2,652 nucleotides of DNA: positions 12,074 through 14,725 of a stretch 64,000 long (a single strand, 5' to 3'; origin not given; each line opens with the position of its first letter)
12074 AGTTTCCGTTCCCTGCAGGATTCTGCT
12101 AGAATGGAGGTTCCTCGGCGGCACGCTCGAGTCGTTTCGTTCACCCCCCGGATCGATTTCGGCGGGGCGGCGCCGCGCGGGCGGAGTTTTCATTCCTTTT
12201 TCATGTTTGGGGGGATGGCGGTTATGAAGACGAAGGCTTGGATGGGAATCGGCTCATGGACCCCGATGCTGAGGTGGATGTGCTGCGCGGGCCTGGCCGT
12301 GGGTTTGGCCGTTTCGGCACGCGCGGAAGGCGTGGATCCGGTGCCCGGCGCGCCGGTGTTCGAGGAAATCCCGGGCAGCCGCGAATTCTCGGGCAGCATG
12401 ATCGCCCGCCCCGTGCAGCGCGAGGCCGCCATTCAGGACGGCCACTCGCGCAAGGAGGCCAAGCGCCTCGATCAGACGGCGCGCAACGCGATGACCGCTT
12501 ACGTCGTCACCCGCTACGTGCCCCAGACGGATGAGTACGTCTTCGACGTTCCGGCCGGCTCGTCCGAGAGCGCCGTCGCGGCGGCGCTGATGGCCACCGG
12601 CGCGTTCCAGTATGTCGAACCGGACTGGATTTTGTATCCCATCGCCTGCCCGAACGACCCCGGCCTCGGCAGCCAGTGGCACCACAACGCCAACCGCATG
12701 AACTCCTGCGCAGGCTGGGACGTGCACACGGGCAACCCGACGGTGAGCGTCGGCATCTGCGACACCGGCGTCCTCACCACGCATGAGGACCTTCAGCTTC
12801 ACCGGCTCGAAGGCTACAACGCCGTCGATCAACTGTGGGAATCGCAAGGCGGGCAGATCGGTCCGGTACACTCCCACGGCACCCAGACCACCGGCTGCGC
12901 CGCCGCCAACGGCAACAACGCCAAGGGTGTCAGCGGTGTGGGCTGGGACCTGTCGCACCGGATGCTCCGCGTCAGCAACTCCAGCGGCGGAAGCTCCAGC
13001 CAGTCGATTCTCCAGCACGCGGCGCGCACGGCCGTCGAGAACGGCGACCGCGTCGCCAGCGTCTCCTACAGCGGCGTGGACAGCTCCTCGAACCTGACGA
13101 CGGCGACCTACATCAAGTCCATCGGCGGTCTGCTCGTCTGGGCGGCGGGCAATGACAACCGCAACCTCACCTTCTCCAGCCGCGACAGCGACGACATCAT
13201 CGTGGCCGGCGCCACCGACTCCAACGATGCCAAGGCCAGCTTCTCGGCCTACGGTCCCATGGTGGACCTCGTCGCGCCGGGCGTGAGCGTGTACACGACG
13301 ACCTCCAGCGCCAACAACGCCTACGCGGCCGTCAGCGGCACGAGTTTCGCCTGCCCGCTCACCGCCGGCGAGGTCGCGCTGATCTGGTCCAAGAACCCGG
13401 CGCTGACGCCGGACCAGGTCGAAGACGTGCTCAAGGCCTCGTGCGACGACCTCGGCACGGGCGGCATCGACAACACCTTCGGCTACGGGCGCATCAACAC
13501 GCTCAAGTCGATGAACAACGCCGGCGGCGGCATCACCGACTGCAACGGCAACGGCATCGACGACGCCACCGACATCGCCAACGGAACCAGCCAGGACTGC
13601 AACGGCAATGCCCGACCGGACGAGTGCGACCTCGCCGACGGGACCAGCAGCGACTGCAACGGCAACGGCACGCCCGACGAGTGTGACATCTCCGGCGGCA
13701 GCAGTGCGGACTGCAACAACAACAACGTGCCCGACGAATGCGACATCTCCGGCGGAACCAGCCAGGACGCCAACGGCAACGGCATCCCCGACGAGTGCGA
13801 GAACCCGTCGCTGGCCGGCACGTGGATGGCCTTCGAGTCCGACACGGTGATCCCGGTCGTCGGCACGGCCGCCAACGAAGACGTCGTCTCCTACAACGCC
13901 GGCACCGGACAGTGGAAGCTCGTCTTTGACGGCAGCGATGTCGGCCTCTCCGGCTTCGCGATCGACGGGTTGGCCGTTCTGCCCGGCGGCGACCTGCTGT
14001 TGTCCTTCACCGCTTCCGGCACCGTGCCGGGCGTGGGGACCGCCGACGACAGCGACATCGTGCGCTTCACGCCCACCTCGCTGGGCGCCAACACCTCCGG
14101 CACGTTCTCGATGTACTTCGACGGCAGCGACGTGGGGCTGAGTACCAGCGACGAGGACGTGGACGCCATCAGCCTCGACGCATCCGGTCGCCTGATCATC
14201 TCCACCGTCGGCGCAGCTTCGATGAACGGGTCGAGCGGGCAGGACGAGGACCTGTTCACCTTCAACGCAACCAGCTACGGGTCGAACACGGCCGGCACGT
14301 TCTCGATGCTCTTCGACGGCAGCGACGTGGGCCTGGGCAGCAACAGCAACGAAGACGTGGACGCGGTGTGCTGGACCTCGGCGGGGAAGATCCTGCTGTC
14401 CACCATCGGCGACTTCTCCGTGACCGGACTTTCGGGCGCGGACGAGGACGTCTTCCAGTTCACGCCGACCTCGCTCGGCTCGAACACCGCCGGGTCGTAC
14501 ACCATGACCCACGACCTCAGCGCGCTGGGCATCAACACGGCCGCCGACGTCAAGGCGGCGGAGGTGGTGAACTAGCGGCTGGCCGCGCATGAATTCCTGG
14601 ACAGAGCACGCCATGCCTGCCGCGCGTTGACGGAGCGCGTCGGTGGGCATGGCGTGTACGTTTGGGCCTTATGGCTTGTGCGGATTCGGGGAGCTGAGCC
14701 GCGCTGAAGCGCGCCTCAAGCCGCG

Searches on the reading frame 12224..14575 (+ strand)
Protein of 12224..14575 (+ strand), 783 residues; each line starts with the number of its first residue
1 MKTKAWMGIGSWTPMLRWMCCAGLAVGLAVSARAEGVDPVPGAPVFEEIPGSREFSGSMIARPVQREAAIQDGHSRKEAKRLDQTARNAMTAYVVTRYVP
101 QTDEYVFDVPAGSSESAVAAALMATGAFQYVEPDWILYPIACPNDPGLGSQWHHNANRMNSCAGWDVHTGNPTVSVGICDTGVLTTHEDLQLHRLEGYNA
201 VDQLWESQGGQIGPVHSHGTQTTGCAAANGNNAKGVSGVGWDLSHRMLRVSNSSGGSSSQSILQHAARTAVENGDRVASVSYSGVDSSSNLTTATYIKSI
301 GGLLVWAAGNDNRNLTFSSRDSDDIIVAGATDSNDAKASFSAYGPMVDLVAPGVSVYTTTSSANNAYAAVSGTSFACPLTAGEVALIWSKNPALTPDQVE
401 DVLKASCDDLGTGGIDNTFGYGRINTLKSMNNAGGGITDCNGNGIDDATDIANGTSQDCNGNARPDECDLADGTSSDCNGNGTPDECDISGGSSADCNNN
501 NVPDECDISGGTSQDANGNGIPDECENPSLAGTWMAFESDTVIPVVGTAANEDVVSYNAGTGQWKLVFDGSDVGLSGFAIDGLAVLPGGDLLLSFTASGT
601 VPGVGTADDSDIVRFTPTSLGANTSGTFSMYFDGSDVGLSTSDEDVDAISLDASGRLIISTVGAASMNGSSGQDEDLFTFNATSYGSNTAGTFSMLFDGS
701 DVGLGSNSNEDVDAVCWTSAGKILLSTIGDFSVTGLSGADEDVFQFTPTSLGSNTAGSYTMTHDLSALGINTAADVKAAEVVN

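Call 10: search_protein_families(library=pfam, proteins=[window:12224-14575:+])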
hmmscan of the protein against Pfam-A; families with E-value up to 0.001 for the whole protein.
window:12224-14575:+ (783 aa): 1 family
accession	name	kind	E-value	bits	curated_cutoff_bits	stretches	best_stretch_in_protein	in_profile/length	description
PF00082.27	Peptidase_S8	-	2.7e-41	142.2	21.8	1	173-422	3-288/288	Subtilase family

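Call 39: find_homologous_proteins(query=window:12224-14575:+, max_evalue=1e-40)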
Query window:12224-14575:+ (783 aa): 1240 proteins with E <= 1e-40 among 8000 candidates; the best 120 are listed.
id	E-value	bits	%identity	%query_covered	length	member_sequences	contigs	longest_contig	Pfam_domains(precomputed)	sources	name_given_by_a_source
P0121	0.0e+0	1755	100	100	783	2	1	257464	PF00082.28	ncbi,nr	ncbi:MAG: S8 family serine peptidase [Phycisphaerales bacterium]|nr:S8 family serine peptidase [Phyc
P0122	0.0e+0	1258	75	98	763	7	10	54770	PF00082.28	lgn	-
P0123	0.0e+0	1239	68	96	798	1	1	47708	PF00082.28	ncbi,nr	ncbi:MAG: hypothetical protein CHACPFDD_03826 [Phycisphaerae bacterium]|nr:hypothetical protein [Phy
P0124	0.0e+0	1167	64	98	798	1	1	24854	PF00082.28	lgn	-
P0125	0.0e+0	1105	62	100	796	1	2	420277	PF00082.28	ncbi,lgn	ncbi:MAG: hypothetical protein AMXMBFR47_06710 [Planctomycetota bacterium]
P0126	0.0e+0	1070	64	94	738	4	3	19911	PF00082.28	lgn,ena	-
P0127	0.0e+0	1048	61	98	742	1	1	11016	PF00082.28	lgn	-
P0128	9.3e-294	995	63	98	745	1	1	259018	PF00082.28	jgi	-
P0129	8.9e-274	929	60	94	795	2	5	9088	PF07679.23,PF13895.13,PF13927.13,PF00082.28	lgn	-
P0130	8.1e-188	644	75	50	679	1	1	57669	PF00801.27,PF00082.28,PF18911.7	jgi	jgi:hypothetical protein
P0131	4.8e-186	639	73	50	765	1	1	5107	PF00801.27,PF00082.28,PF18911.7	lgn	-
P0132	1.3e-185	637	69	53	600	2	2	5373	PF00082.28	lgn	-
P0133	3.6e-185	636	69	53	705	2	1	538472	PF16820.12,PF00801.27,PF00082.28,PF18911.7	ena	-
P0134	1.7e-182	627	73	50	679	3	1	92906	PF00801.27,PF00082.28,PF18911.7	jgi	jgi:PKD repeat protein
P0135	2.1e-182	627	70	52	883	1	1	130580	PF00801.27,PF01835.26,PF00082.28,PF18911.7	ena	-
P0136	1.5e-181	624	55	53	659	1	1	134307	PF00082.28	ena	-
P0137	1.5e-180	620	67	54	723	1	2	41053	PF22352.3,PF00801.27,PF00082.28,PF18911.7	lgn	-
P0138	2.7e-180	620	71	49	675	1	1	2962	PF00801.27,PF00082.28,PF18911.7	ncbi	ncbi:MAG: PKD domain-containing protein, partial [Planctomycetota bacterium]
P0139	1.5e-179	617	55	62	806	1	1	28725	PF00082.28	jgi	jgi:hypothetical protein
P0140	2.9e-179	616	67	52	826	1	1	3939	PF20009.5,PF00082.28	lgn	-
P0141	4.9e-179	615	71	50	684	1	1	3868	PF00801.27,PF00082.28,PF18911.7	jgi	jgi:PKD repeat protein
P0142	5.6e-179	615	65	60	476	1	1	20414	PF00082.28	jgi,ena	-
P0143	1.3e-178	614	59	52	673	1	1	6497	PF00082.28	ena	-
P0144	2.0e-178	613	72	49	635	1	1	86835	PF00801.27,PF00082.28,PF18911.7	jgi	-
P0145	2.9e-178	613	71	50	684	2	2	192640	PF00801.27,PF00082.28,PF18911.7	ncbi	ncbi:MAG: S8 family serine peptidase [Planctomycetota bacterium]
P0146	4.5e-178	612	68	51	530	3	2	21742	PF00082.28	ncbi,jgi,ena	-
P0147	9.2e-178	611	71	49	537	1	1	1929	PF00801.27,PF00082.28,PF18911.7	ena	-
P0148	1.3e-177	611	70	49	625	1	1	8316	PF00801.27,PF00082.28,PF18911.7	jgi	jgi:PKD repeat protein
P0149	7.5e-177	608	69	50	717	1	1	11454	PF00801.27,PF00082.28,PF18911.7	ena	-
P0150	7.9e-177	608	68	50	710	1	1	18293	PF00801.27,PF00082.28,PF18911.7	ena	-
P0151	1.1e-176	608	71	49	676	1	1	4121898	PF00801.27,PF00082.28,PF18911.7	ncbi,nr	ncbi:MAG: S8 family serine peptidase [Planctomycetes bacterium]|nr:S8 family serine peptidase [Planc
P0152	1.3e-176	607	69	50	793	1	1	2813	PF00801.27,PF00082.28,PF18911.7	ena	-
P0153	1.5e-176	607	71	50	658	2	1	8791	PF00801.27,PF00082.28,PF18911.7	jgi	jgi:PKD repeat protein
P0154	2.0e-176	607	67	54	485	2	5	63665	PF00082.28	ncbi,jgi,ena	-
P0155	2.6e-176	606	68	50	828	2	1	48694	PF20009.5,PF00082.28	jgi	-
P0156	8.0e-176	605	65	53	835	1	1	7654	PF16820.12,PF00801.27,PF00082.28,PF18911.7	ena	-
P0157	1.1e-175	604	68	50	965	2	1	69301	PF20942.4,PF21027.4,PF22352.3,PF00801.27,PF00082.28,PF18911.7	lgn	-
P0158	1.2e-175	604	69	49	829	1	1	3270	PF00082.28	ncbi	-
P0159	1.6e-175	604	74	48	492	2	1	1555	PF00801.27,PF00082.28,PF18911.7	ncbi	ncbi:MAG: S8 family serine peptidase, partial [Planctomycetota bacterium]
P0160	2.0e-175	603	70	50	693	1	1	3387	PF00801.27,PF00082.28,PF18911.7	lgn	-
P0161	3.8e-175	603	64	52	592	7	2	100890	PF00082.28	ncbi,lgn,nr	ncbi:MAG: hypothetical protein FLDDKLPJ_00704 [Phycisphaerae bacterium]|nr:hypothetical protein [Phy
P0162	4.9e-175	602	64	56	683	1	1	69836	PF22352.3,PF00801.27,PF00082.28,PF18911.7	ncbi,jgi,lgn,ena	-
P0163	5.0e-175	602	62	56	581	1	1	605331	PF00082.28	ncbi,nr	ncbi:MAG: S8 family serine peptidase [Phycisphaeraceae bacterium]|nr:S8 family serine peptidase [Phy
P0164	1.3e-174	601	70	50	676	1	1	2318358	PF00801.27,PF00082.28,PF18911.7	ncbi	ncbi:MAG: S8 family serine peptidase [Planctomycetota bacterium]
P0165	2.9e-174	600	64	54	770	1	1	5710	PF21027.4,PF22352.3,PF00801.27,PF00082.28,PF18911.7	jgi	-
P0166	4.9e-174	599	67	53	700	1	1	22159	PF00801.27,PF00082.28,PF18911.7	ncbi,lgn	-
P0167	6.5e-174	598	66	53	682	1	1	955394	PF00801.27,PF00082.28,PF18911.7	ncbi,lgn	ncbi:MAG: S8 family serine peptidase [Phycisphaerales bacterium]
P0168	9.9e-174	598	69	50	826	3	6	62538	PF20009.5,PF00082.28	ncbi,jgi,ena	-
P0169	1.4e-173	597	66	52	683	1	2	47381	PF22352.3,PF00801.27,PF00082.28,PF18911.7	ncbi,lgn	-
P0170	2.0e-173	597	67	51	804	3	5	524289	PF00082.28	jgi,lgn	jgi:subtilisin family serine protease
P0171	2.3e-173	597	65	53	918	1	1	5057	PF16820.12,PF00801.27,PF01835.26,PF00082.28,PF18911.7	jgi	-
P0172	3.1e-173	596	65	54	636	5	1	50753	PF00801.27,PF00082.28,PF18911.7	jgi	jgi:PKD repeat protein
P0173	5.0e-173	596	62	56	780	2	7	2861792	PF21027.4,PF22352.3,PF00801.27,PF00082.28,PF18911.7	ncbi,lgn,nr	ncbi:MAG: S8 family serine peptidase [Planctomycetes bacterium]|nr:S8 family serine peptidase [Planc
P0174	5.5e-173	595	67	53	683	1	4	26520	PF22352.3,PF00801.27,PF00082.28,PF18911.7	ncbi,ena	-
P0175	7.3e-173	595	66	54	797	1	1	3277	PF00082.28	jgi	jgi:subtilisin family serine protease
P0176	1.0e-172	594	67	50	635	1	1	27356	PF00801.27,PF00082.28,PF18911.7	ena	-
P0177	1.5e-172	594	70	49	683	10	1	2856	PF22352.3,PF00801.27,PF00082.28,PF18911.7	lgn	-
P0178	1.7e-172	594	64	53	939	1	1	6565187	PF04151.22,PF23759.2,PF00082.28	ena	-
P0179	1.9e-172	594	67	51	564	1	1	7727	PF00082.28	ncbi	-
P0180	3.1e-172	593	63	55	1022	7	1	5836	PF21027.4,PF22352.3,PF00801.27,PF00082.28,PF18911.7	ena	-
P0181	3.6e-172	593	69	50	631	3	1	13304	PF00801.27,PF00082.28,PF18911.7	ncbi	-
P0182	4.4e-172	592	69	49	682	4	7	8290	PF22352.3,PF00801.27,PF00082.28,PF18911.7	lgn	-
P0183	6.6e-172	592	66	52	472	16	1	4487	PF00082.28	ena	-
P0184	1.1e-171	591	68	50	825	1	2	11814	PF20009.5,PF00082.28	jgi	-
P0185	1.4e-171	591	60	62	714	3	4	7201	PF00082.28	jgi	jgi:subtilisin family serine protease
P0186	2.2e-171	590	63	54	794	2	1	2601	PF00082.28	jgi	jgi:subtilisin family serine protease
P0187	2.4e-171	590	67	51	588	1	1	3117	PF00082.28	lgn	-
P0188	2.7e-171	590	69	49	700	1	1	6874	PF00801.27,PF00082.28,PF18911.7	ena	-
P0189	2.8e-171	590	65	52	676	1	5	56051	PF22352.3,PF00801.27,PF00082.28,PF18911.7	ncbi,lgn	-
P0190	4.2e-171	589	62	57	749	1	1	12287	PF00082.28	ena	-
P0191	4.3e-171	589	68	49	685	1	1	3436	PF22352.3,PF00801.27,PF00082.28,PF18911.7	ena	-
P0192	4.9e-171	589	69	49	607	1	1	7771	PF00801.27,PF00082.28,PF18911.7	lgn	-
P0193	5.3e-171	589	67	49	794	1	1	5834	PF00082.28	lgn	-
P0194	5.8e-171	589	63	54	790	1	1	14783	PF00082.28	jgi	jgi:hypothetical protein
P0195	8.7e-171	588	65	52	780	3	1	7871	PF00082.28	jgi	-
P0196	1.4e-170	587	58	62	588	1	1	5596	PF00082.28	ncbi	-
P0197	1.7e-170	587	68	49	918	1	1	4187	PF00801.27,PF01835.26,PF00082.28,PF18911.7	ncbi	-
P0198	1.8e-170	587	67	49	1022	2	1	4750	PF21027.4,PF22352.3,PF00801.27,PF17963.8,PF00082.28,PF18911.7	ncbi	-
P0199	2.3e-170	587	68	49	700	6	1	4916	PF00801.27,PF00082.28,PF18911.7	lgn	-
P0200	4.2e-170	586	66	52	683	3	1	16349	PF22352.3,PF00801.27,PF00082.28,PF18911.7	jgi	-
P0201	4.3e-170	586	65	52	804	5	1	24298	PF00082.28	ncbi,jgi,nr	ncbi:MAG TPA: S8 family serine peptidase [Planctomycetota bacterium]|jgi:subtilisin family serine pr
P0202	4.3e-170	586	66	51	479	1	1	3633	PF00082.28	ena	-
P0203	4.6e-170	586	69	50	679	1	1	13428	PF00801.27,PF00082.28,PF18911.7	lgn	-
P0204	5.5e-170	585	68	49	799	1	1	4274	PF00082.28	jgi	jgi:hypothetical protein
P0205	7.1e-170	585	66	53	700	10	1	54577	PF00801.27,PF00082.28,PF18911.7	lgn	-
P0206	1.7e-169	584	69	50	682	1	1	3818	PF00801.27,PF00082.28,PF18911.7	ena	-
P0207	5.2e-169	582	67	51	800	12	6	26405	PF16820.12,PF00801.27,PF18981.7,PF00082.28,PF18911.7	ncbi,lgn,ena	-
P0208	6.4e-169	582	62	55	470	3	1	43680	PF17803.8,PF00082.28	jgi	jgi:thermitase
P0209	7.8e-169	582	65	52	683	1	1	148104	PF22352.3,PF00801.27,PF00082.28,PF18911.7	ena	-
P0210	8.1e-169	582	65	50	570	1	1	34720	PF00082.28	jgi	-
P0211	8.6e-169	582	61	55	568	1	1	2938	PF00082.28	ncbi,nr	ncbi:MAG: S8 family serine peptidase [Planctomycetes bacterium]|nr:S8 family serine peptidase [Planc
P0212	1.0e-168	581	66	50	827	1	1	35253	PF20009.5,PF00082.28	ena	-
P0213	1.1e-168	581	68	49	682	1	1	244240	PF22352.3,PF00801.27,PF00082.28,PF18911.7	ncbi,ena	-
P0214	1.7e-168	581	65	50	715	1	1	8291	PF00801.27,PF00082.28,PF18911.7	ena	-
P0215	1.8e-168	580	65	53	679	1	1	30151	PF22352.3,PF00801.27,PF00082.28,PF18911.7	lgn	-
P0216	1.9e-168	580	61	58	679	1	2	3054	PF00082.28,PF18911.7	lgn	-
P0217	2.1e-168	580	67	49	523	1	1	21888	PF00082.28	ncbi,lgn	-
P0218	4.3e-168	579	64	53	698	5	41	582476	PF00801.27,PF00082.28,PF18911.7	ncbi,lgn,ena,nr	ncbi:MAG: hypothetical protein CMJ94_07210 [Planctomycetes bacterium]|nr:hypothetical protein [Planc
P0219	8.4e-168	578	66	51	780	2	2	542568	PF22352.3,PF00801.27,PF00082.28,PF18911.7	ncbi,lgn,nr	ncbi:MAG: S8 family serine peptidase [Planctomycetes bacterium]|nr:S8 family serine peptidase [Planc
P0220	8.6e-168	578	64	52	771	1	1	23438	PF00082.28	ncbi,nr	ncbi:MAG: S8 family serine peptidase [Phycisphaeraceae bacterium]|nr:S8 family serine peptidase [Phy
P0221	1.0e-167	578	66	51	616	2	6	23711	PF00801.27,PF00082.28,PF18911.7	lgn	-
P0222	1.0e-167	578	63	52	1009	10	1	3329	PF21027.4,PF22352.3,PF00082.28,PF18911.7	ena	-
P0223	1.1e-167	578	60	58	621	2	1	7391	PF00082.28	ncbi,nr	ncbi:MAG: S8 family serine peptidase, partial [Planctomycetes bacterium]|nr:S8 family serine peptida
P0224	1.4e-167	578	66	51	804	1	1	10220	PF00082.28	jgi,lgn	jgi:subtilisin family serine protease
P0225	1.4e-167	577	66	50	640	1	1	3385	PF00801.27,PF00082.28,PF18911.7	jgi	-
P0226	1.5e-167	577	67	49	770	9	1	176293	PF00082.28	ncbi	-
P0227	1.5e-167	577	64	52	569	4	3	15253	PF00082.28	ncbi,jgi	-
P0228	2.1e-167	577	63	53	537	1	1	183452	PF00801.27,PF00082.28,PF18911.7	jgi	jgi:PKD repeat protein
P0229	4.0e-167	576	60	56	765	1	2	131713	PF00082.28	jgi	jgi:subtilisin family serine protease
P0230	7.8e-167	575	61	58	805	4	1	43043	PF00082.28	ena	-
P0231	8.1e-167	575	63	54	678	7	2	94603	PF22352.3,PF00801.27,PF00082.28,PF18911.7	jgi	-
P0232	9.2e-167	575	63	54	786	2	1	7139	PF22352.3,PF00801.27,PF00082.28,PF18911.7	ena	-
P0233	9.5e-167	575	66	51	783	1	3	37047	PF22352.3,PF00801.27,PF00082.28,PF18911.7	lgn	-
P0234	9.9e-167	575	63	51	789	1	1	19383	PF00082.28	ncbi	-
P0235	1.3e-166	574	63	51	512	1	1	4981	PF00082.28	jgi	-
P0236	2.1e-166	574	67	49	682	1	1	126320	PF22352.3,PF00801.27,PF00082.28,PF18911.7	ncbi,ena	-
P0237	2.3e-166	574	66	49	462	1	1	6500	PF00082.28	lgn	-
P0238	2.4e-166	573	64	52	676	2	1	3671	PF00801.27,PF00082.28,PF18911.7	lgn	-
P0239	2.7e-166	573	61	55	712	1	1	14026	PF17963.8,PF17892.8,PF17803.8,PF00082.28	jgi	jgi:thermitase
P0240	2.9e-166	573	66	51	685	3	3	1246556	PF00801.27,PF00082.28,PF18911.7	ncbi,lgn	-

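Call 40: find_encoding_contigs(protein=P0121, flank=3000, max_places=10)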
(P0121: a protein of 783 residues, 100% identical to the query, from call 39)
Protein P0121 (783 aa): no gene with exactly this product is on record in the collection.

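Call 41: find_encoding_contigs(protein=P0122, flank=4000, max_places=10)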
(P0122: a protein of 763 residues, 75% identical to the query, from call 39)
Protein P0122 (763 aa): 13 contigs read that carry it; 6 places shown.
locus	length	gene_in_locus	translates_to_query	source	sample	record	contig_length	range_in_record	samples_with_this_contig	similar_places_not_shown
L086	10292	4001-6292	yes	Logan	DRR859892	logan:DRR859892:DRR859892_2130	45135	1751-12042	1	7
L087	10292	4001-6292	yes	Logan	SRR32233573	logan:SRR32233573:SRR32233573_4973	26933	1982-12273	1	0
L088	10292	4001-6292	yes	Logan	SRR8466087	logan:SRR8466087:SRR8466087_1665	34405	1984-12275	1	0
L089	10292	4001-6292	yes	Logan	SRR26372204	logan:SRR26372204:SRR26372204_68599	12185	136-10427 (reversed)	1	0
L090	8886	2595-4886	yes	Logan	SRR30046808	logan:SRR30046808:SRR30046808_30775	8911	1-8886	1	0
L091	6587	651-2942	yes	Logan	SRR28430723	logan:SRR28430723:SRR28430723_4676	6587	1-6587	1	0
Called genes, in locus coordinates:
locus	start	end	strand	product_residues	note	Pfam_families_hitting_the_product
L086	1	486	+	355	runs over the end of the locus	PF01546:Peptidase_M20, PF07687:M20_dimer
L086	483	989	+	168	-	-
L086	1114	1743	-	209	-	PF00484:Pro_CA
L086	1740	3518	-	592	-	PF13343:SBP_bac_6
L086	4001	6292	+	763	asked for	PF00082:Peptidase_S8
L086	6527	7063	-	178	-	PF14312:FG-GAP_2 (faint)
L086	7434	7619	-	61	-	-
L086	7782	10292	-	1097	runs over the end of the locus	PF00069:Pkinase, PF07714:PK_Tyr_Ser-Thr, PF24807:WD40_CDC20-Fz, PF24817:WD40_WDHD1_1st, PF25171:Beta-prop_WDR36-Utp21_1st, PF23381:Beta-prop_IFT122_1st, PF25173:Beta-prop_WDR3_1st, PF25391:WD40_Gbeta, +67 more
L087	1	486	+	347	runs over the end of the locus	PF01546:Peptidase_M20, PF07687:M20_dimer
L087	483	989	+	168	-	-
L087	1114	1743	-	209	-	PF00484:Pro_CA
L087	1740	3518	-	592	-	PF13343:SBP_bac_6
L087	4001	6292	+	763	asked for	PF00082:Peptidase_S8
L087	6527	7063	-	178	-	PF14312:FG-GAP_2 (faint)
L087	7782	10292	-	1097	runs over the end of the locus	PF00069:Pkinase, PF07714:PK_Tyr_Ser-Thr, PF24807:WD40_CDC20-Fz, PF24817:WD40_WDHD1_1st, PF25171:Beta-prop_WDR36-Utp21_1st, PF23381:Beta-prop_IFT122_1st, PF25173:Beta-prop_WDR3_1st, PF25391:WD40_Gbeta, +67 more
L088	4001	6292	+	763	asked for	PF00082:Peptidase_S8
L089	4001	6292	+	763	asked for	PF00082:Peptidase_S8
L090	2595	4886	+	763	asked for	PF00082:Peptidase_S8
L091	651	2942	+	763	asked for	PF00082:Peptidase_S8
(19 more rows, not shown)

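Call 44: find_encoding_contigs(protein=P0123, flank=3000, max_places=3)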
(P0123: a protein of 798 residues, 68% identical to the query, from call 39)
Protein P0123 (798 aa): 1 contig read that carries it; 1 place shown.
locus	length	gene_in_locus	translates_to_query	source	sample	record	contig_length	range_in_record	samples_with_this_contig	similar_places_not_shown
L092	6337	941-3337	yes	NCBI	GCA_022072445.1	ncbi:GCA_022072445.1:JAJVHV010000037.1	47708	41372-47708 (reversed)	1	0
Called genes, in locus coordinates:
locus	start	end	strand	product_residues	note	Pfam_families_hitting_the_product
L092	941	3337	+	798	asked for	PF00082:Peptidase_S8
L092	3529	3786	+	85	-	-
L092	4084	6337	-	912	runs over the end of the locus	PF02861:Clp_N, PF23569:NBD_SMAX1, PF00004:AAA, PF17871:AAA_lid_9, PF00004:AAA, PF07724:AAA_2, PF07728:AAA_5, PF10431:ClpB_D2-small, +7 more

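Call 45: find_encoding_contigs(protein=P0124, flank=3000, max_places=3)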
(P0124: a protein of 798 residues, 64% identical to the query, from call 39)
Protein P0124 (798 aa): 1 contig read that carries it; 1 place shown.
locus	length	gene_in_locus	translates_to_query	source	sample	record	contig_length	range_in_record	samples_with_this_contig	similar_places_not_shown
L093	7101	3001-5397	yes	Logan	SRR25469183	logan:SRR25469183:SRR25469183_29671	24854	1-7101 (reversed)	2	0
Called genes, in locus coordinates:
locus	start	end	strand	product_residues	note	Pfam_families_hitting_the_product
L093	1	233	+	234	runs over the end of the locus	PF03853:YjeF_N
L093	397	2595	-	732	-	-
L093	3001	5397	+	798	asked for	PF00082:Peptidase_S8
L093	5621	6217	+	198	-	PF24441:DUF7560 (faint)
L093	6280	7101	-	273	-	?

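Call 46: find_encoding_contigs(protein=P0125, flank=3000, max_places=3)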
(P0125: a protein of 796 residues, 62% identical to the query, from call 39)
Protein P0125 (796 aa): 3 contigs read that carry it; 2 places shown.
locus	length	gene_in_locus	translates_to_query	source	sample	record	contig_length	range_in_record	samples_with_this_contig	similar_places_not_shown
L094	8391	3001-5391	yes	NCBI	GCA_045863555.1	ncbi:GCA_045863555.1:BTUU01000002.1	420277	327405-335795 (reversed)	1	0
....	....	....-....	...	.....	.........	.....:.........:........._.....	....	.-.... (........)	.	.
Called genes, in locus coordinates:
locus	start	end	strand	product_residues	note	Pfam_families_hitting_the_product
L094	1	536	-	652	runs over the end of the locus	PF02837:Glyco_hydro_2_N, PF03629:SASA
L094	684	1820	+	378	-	PF07497:Rho_RNA_bind, PF00006:ATP-synt_ab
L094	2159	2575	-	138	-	-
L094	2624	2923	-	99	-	-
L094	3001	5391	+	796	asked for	PF00082:Peptidase_S8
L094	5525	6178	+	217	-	-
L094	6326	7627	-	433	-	-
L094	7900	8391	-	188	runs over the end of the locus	PF05685:Uma2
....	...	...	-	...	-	-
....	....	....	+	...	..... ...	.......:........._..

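Call 79: list_cluster_members(proteins=[P0121, P0001])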
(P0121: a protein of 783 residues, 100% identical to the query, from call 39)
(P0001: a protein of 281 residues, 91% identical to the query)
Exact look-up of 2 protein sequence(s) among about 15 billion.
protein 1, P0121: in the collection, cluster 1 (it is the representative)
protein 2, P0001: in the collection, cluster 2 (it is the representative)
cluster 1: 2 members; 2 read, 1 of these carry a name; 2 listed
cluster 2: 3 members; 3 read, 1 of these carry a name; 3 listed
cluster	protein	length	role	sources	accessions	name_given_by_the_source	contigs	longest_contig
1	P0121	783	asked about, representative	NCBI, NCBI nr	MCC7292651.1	MAG: S8 family serine peptidase [Phycisphaerales bacterium] | S8 family serine peptidase [Phycisphaerales bacterium]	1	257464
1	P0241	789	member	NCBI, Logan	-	-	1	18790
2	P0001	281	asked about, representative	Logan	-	-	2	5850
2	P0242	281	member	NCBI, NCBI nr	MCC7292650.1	MAG: ABC transporter substrate-binding protein [Phycisphaerales bacterium] | ABC transporter substrate-binding protein [Phycisphaerales bacterium]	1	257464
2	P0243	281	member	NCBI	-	-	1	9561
